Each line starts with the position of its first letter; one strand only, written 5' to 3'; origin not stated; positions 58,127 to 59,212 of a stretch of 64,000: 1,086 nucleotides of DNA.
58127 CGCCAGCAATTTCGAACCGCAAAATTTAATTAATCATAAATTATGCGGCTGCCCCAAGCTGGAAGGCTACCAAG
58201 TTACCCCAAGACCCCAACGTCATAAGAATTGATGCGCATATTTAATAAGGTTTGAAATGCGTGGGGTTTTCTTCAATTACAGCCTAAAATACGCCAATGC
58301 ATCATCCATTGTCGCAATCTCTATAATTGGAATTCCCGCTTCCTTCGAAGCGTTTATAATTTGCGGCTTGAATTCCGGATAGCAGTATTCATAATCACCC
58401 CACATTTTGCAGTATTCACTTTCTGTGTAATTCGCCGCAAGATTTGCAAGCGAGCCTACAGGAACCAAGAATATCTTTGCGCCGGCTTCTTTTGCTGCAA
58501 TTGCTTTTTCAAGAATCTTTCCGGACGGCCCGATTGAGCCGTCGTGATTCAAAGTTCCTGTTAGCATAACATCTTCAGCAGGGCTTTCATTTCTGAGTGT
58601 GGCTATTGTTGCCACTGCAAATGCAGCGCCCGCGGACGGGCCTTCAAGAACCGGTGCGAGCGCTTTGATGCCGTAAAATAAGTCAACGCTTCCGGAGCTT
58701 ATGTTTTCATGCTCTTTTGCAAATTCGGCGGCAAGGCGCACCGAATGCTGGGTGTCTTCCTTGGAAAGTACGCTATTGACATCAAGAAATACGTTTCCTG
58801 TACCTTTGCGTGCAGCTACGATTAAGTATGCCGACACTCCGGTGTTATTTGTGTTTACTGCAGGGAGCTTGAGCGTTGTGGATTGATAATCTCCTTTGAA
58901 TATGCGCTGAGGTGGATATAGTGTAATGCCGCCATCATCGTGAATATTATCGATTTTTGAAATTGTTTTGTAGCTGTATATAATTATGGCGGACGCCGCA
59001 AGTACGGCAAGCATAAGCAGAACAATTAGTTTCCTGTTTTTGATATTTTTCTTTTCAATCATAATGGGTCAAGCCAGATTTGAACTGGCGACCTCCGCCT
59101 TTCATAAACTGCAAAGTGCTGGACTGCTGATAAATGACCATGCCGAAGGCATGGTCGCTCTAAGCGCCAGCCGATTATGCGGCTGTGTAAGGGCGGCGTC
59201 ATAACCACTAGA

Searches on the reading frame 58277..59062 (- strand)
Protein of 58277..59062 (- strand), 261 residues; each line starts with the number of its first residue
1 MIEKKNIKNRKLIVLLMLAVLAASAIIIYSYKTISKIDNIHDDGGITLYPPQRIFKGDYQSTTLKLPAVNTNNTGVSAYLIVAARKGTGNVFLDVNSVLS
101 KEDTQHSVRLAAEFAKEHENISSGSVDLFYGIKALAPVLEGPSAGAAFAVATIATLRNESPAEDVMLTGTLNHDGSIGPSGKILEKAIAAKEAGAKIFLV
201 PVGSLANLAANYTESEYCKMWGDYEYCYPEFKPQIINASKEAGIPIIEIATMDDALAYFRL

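Call 66: find_homologous_proteins(query=window:58277-59062:-, max_evalue=1e-20)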
Query window:58277-59062:- (261 aa): 50 proteins with E <= 1e-20 among 2570 candidates.
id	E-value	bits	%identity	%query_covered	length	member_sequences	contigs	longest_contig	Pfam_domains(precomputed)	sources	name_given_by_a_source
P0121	1.8e-165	566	100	100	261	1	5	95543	PF05362.20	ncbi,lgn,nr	ncbi:MAG: S16 family serine protease [Nanoarchaeota archaeon]|nr:hypothetical protein [Nanoarchaeota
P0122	3.5e-126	438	78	100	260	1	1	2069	PF05362.20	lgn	-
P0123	9.6e-123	426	77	100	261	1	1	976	PF05362.20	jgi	-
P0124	2.8e-122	425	75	100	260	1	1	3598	PF05362.20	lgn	-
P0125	4.9e-121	421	74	100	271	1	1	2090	PF05362.20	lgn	-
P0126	2.4e-120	419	74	100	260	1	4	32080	PF05362.20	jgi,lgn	-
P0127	4.4e-105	369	66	100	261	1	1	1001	PF05362.20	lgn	-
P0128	7.4e-101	355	62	99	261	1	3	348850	PF05362.20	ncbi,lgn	-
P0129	1.2e-98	347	74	79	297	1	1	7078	PF05362.20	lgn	-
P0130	5.0e-97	342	60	100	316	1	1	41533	PF05362.20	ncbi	-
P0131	3.1e-96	340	64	93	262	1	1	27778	PF05362.20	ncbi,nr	ncbi:Lon protease [uncultured archaeon]|nr:Lon protease [uncultured archaeon]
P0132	1.8e-79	285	59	82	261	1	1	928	PF05362.20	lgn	-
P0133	4.2e-79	283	54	99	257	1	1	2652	PF05362.20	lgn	-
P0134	7.3e-78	279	53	99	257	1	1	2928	PF05362.20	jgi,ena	-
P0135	3.4e-73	264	57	79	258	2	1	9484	PF05362.20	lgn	-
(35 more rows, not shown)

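Call 67: find_encoding_contigs(protein=P0126, flank=1500, max_places=1)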
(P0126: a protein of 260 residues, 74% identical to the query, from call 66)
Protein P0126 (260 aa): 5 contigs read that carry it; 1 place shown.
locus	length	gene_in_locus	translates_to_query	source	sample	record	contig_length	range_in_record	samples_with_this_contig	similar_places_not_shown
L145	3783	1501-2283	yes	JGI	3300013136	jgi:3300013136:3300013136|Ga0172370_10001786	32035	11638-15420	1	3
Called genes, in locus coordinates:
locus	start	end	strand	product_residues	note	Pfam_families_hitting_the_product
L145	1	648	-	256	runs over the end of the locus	PF01784:DUF34_NIF3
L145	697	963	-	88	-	PF00736:EF1_GNE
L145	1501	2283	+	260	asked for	PF05362:Lon_C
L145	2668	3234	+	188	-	PF22090:Gins51_C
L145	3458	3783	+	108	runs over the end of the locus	PF00935:Ribosomal_L44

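Call 68: find_encoding_contigs(protein=P0128, flank=1500, max_places=1)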
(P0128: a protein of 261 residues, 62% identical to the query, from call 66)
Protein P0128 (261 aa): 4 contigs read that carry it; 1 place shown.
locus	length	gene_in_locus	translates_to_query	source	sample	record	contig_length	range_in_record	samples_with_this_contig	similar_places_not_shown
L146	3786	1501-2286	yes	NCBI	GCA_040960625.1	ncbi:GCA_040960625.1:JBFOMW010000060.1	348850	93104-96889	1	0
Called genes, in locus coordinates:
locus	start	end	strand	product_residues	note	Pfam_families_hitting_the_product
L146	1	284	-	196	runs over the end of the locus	PF01784:DUF34_NIF3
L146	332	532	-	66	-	-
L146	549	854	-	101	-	PF00736:EF1_GNE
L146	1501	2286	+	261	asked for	PF05362:Lon_C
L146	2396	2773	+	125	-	-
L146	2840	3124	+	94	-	-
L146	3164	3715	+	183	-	PF05916:Sld5 (weak), PF22090:Gins51_C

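Call 69: find_encoding_contigs(protein=P0131, flank=1500, max_places=1)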
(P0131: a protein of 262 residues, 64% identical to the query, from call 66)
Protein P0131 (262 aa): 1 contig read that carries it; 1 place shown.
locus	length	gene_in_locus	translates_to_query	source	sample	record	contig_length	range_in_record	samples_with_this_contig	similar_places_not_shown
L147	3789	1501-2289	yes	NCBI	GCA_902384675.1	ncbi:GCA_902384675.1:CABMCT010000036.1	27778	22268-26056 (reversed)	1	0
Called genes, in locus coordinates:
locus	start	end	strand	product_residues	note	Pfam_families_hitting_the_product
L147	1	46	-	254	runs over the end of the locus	PF01784:DUF34_NIF3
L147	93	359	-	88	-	PF00736:EF1_GNE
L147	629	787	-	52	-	PF07754:Ribosomal_aS21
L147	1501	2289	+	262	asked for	PF05362:Lon_C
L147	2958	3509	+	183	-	PF27418:GINS23_N (weak), PF22090:Gins51_C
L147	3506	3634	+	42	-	-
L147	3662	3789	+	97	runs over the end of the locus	PF00935:Ribosomal_L44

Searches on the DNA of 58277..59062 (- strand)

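Call 74: search_rna_families(sources=[L145, L146, L147], threshold=evalue, max_evalue=0.1)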
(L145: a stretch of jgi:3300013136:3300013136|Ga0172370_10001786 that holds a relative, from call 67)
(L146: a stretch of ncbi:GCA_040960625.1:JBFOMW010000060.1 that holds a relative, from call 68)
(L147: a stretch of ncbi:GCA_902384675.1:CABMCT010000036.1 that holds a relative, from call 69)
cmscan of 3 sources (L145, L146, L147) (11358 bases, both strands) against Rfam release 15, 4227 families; matches with E-value up to 0.1: 8.
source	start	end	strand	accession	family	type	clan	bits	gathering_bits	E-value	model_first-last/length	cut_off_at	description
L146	1289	1389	+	RF00005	tRNA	Gene; tRNA;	CL00001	61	29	1.7e-11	1-71/71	no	tRNA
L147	1148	1248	+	RF00005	tRNA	Gene; tRNA;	CL00001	59.3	29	4.7e-11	1-71/71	no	tRNA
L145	1227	1327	+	RF00005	tRNA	Gene; tRNA;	CL00001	58.2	29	1e-10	1-71/71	no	tRNA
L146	2297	2380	-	RF00005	tRNA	Gene; tRNA;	CL00001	58.2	29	1e-10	1-71/71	no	tRNA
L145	2509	2592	+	RF00005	tRNA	Gene; tRNA;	CL00001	55.8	29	4.6e-10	1-71/71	no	tRNA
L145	2343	2456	+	RF00005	tRNA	Gene; tRNA;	CL00001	36.1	29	0.00012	1-71/71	no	tRNA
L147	1148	1249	-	RF04354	Plastid-ycf2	Cis-reg;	-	29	65.7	0.012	1-75/75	no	Plastid-ycf2 5UTR RNA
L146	1289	1390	-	RF04354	Plastid-ycf2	Cis-reg;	-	26.7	65.7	0.051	1-75/75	no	Plastid-ycf2 5UTR RNA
